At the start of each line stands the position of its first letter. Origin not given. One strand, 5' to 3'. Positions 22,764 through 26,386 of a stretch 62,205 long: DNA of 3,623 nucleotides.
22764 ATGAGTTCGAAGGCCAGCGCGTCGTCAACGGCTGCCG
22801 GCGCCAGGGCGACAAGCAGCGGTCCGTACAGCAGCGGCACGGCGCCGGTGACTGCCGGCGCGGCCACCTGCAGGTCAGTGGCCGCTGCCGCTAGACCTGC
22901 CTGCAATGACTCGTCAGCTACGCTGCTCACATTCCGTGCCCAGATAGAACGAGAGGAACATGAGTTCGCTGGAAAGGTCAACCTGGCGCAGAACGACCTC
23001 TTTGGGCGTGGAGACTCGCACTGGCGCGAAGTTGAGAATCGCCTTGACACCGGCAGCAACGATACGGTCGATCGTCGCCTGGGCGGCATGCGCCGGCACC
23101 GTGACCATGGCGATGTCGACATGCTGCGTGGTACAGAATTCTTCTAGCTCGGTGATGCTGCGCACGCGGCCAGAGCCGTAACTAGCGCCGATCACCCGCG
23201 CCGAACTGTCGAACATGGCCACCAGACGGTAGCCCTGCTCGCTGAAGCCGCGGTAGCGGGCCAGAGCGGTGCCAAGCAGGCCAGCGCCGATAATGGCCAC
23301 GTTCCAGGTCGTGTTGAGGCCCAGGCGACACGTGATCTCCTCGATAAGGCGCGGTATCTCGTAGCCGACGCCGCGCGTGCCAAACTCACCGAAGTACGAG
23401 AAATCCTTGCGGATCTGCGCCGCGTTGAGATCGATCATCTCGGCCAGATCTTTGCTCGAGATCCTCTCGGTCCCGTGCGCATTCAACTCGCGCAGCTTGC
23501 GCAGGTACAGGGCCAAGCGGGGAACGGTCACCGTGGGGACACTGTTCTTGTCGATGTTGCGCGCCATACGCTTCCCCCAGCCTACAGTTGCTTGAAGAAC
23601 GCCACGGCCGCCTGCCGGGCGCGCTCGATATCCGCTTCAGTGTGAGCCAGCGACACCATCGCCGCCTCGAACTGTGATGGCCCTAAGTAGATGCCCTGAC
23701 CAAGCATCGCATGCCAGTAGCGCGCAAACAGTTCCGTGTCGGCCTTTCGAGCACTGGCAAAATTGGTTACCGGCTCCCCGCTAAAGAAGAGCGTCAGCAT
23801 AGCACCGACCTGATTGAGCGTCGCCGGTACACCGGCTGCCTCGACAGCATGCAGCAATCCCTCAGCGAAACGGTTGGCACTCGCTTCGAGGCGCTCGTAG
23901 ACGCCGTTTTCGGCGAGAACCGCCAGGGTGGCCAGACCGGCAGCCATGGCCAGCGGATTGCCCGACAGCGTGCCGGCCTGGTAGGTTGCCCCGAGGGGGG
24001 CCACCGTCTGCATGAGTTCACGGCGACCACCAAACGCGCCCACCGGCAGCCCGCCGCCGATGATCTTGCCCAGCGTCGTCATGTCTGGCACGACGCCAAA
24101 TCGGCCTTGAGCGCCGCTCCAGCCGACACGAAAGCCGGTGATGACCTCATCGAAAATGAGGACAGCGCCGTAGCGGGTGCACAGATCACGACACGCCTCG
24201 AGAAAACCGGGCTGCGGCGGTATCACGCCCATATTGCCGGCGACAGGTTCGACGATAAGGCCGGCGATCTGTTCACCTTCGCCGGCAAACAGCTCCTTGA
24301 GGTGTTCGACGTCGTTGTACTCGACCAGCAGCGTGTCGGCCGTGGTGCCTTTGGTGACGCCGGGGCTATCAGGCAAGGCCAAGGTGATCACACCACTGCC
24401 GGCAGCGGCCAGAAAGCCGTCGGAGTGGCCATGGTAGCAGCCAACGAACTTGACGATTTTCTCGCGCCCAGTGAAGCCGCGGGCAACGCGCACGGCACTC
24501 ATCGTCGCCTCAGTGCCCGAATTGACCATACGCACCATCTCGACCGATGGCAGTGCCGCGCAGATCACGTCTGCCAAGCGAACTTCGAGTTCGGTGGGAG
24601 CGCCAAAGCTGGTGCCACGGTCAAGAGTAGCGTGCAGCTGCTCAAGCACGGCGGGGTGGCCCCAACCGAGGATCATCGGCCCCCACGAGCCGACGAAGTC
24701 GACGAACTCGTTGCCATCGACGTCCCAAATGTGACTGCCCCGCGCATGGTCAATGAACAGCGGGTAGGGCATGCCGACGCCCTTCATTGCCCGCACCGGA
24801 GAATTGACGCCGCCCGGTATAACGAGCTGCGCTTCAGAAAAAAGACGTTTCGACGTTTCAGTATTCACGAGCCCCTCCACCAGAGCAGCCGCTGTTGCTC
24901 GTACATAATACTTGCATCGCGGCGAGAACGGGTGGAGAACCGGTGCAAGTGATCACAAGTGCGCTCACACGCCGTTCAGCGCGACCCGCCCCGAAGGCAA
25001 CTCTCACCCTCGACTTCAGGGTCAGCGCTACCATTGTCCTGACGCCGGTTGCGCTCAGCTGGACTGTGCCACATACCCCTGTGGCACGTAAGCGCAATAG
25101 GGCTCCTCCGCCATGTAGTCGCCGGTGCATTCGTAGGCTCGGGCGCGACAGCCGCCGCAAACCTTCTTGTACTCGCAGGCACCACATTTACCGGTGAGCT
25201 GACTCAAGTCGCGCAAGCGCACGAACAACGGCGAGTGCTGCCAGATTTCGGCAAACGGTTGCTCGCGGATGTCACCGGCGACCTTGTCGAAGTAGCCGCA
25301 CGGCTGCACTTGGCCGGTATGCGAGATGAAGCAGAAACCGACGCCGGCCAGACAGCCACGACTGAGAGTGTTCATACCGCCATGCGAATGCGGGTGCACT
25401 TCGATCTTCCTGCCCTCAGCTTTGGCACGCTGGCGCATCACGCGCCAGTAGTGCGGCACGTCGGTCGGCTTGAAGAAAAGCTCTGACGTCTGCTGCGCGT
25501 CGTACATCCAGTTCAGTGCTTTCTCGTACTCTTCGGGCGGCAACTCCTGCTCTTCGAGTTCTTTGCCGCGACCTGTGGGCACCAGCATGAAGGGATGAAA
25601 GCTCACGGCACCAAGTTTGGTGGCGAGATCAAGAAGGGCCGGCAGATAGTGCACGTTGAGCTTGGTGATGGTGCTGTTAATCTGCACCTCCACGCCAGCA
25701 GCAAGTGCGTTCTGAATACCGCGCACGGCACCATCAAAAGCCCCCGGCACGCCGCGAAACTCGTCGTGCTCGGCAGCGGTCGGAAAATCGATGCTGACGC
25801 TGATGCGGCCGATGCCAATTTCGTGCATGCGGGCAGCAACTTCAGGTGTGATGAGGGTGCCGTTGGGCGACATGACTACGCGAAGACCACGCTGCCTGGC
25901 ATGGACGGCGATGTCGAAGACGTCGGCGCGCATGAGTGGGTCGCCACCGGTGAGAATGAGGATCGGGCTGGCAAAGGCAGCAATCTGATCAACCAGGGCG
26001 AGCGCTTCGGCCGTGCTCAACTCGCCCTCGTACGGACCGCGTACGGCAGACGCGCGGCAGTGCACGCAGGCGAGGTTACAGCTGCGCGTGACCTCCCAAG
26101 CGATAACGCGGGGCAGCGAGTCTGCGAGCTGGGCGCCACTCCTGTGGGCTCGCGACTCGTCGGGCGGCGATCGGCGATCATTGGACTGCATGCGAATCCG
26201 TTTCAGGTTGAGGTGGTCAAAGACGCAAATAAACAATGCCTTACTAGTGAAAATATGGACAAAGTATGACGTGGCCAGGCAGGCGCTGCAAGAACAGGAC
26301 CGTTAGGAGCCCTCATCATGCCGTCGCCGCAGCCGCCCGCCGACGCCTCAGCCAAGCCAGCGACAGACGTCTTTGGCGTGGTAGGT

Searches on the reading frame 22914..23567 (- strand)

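Call 6: search_protein_families(library=ncbifam, proteins=[window:22914-23567:-], max_evalue=0.00001)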
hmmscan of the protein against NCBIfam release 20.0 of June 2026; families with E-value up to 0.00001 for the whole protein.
window:22914-23567:- (217 aa): 9 families
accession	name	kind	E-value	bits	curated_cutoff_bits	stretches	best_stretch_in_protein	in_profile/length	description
NF003992.0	PRK05472.2-1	equivalog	4.3e-75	252.1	226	1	6-208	17-219/249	redox-sensing transcriptional repressor Rex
NF003995.0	PRK05472.2-4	subfamily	8.7e-74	247.6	126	1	7-212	3-208/213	redox-sensing transcriptional repressor Rex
NF003993.0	PRK05472.2-2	equivalog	3.3e-72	242.5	217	1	8-213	4-209/212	redox-sensing transcriptional repressor Rex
NF003990.0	PRK05472.1-4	equivalog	7e-60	202.2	233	1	7-212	4-209/214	redox-sensing transcriptional repressor Rex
NF003989.0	PRK05472.1-3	equivalog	3.4e-56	190.4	177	1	6-212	4-210/215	redox-sensing transcriptional repressor Rex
NF003994.0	PRK05472.2-3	equivalog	1e-55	188.4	130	1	6-212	5-211/217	redox-sensing transcriptional repressor Rex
NF003996.0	PRK05472.2-5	equivalog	1.4e-54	185.1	138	1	10-211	2-201/209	redox-sensing transcriptional repressor Rex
NF003991.0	PRK05472.1-5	equivalog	2.9e-46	158.1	198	1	6-209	3-206/211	redox-sensing transcriptional repressor Rex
NF003988.0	PRK05472.1-1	equivalog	1.8e-44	152.3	321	1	5-210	3-209/214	redox-sensing transcriptional repressor Rex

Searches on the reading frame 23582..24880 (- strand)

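Call 6: search_protein_families(library=ncbifam, proteins=[window:23582-24880:-], max_evalue=0.00001)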
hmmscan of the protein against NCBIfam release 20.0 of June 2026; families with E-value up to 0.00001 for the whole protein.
window:23582-24880:- (432 aa): 69 families (the best 25 are shown)
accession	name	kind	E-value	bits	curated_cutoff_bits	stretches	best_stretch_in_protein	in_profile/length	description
NF000818.0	PRK00062.1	subfamily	4.1e-192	638.6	398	1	6-431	2-426/429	glutamate-1-semialdehyde 2,1-aminomutase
TIGR00713.1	hemL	equivalog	2.7e-180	599.6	527.3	1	10-431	2-422/423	glutamate-1-semialdehyde 2,1-aminomutase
NF009055.0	PRK12389.1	equivalog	8.3e-159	528.8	637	1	6-432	2-428/431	glutamate-1-semialdehyde 2,1-aminomutase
NF001864.0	PRK00615.1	equivalog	2.3e-117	392.2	706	1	8-426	5-423/433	glutamate-1-semialdehyde aminotransferase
NF041362.1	GntE_guanitoxin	equivalog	5.6e-103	344.8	525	1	6-420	4-424/426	guanitoxin biosynthesis PLP-dependent transaminase GntE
NF004856.0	PRK06209.1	equivalog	1.5e-68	231.3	486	1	8-424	9-408/450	glutamate-1-semialdehyde 2,1-aminomutase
NF005453.0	PRK07046.1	subfamily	1e-66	225.4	425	1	10-429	30-448/453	transaminase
TIGR00707.1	argD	subfamily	9.9e-53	179.3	410.05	1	39-370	9-333/381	acetylornithine/succinylornithine family transaminase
NF002874.0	PRK03244.1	equivalog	3.1e-52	177.7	457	1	32-344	19-321/399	acetylornithine transaminase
NF005993.0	PRK08117.1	subfamily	6.2e-52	176.6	574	1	41-364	27-365/433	aspartate aminotransferase family protein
NF004426.0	PRK05769.1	equivalog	1.2e-49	169.4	552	1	35-344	32-357/441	acetyl ornithine aminotransferase family protein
TIGR00700.1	GABAtrnsam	equivalog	9.3e-48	162.8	506.65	1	32-381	8-371/420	4-aminobutyrate--2-oxoglutarate transaminase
NF005692.0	PRK07495.1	equivalog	7.9e-47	159.8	724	1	32-366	15-358/425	4-aminobutyrate--2-oxoglutarate transaminase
NF049976.1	AmadipTransam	equivalog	1.7e-46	159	650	1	33-369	8-355/416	2-aminoadipate transaminase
NF004718.0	PRK06062.1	subfamily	2.1e-46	158.4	472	2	191-339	203-353/454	hypothetical protein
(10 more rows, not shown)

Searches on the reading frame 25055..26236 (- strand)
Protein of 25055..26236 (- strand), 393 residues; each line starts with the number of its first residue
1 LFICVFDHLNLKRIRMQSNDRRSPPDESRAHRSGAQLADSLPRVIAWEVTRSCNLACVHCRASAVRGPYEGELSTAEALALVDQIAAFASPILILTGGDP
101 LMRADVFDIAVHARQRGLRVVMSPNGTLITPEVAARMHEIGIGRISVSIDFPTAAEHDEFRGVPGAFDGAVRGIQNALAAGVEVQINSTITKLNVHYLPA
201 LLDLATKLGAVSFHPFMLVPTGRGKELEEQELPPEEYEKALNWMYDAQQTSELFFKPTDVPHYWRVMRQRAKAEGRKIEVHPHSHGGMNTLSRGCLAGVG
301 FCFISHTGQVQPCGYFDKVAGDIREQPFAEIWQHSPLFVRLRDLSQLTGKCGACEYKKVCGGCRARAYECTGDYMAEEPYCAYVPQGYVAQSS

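Call 22: search_protein_families(library=pfam, proteins=[window:25055-26236:-], max_evalue=0.00001)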
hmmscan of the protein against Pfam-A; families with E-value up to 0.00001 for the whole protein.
window:25055-26236:- (393 aa): 2 families
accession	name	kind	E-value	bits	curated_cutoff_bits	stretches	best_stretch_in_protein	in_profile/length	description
PF04055.27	Radical_SAM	-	7e-23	82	29.5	1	48-201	2-162/166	Radical SAM superfamily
PF13186.11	SPASM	-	1.1e-08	35.6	21.5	1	295-354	1-66/67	Iron-sulfur cluster-binding domain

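Call 79: search_protein_families(library=ncbifam, proteins=[window:25055-26236:-], max_evalue=0.001)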
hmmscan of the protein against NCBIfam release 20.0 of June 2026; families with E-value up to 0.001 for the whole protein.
window:25055-26236:- (393 aa): 67 families (the best 25 are shown)
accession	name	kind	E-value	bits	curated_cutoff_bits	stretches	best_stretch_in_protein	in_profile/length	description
TIGR04545.1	rSAM_ahbD_hemeb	equivalog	5.8e-155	515.8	500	1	44-385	1-339/339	heme b synthase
TIGR04053.2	TIGR04053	equivalog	8.8e-110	367.4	395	1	40-385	5-366/366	TIGR04053 family radical SAM/SPASM domain-containing protein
TIGR04055.1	rSAM_NirJ2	equivalog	1e-101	340.8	500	1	44-383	1-324/326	putative heme d1 biosynthesis radical SAM protein NirJ2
TIGR04051.1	rSAM_NirJ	equivalog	2.2e-66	224.2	515.45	1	44-382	3-347/354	heme d1 biosynthesis radical SAM protein NirJ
TIGR04546.1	rSAM_ahbC_deAc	equivalog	2.3e-66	224.2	650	1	43-382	39-384/390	12,18-didecarboxysiroheme deacetylase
TIGR04347.1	pseudo_SAM_Halo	equivalog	5.2e-64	216.9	525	2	42-248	37-242/390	TIGR04347 family pseudo-SAM/SPASM protein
TIGR04054.1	rSAM_NirJ1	equivalog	3.2e-63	213.6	650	1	30-382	25-381/387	putative heme d1 biosynthesis radical SAM protein NirJ1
TIGR04303.1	GeoRSP_rSAM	equivalog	1.4e-48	166.2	400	1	42-381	4-324/325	GeoRSP system radical SAM/SPASM protein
TIGR03962.1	mycofact_rSAM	equivalog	1.2e-45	156.2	265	2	42-252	11-223/339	mycofactocin radical SAM maturase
NF050035.1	rSAM_WgK_link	exception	1e-41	143.2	650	2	41-226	7-192/367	radical SAM/SPASM peptide maturase WgkB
NF045574.1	sacti_mat_StsB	exception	4.4e-41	141.2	625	2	36-224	89-275/466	StsB family radical SAM/SPASM domain sactipeptide maturase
TIGR04251.1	SCM_rSAM_ScmF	equivalog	3.9e-38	131.7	400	1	45-382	6-340/353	SynChlorMet cassette radical SAM/SPASM protein ScmF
TIGR03913.1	rad_SAM_trio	equivalog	5.3e-35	120.7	591.75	2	40-231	16-205/477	GDL motif peptide-associated radical SAM/SPASM maturase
TIGR04103.1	rSAM_nif11_3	equivalog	1.4e-34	119.5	725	1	45-382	7-343/412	nif11-class peptide radical SAM maturase 3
TIGR04133.1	rSAM_w_lipo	hypoth_equivalog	1.3e-33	116.4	425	1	43-250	24-234/350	TIGR04133 family radical SAM/SPASM protein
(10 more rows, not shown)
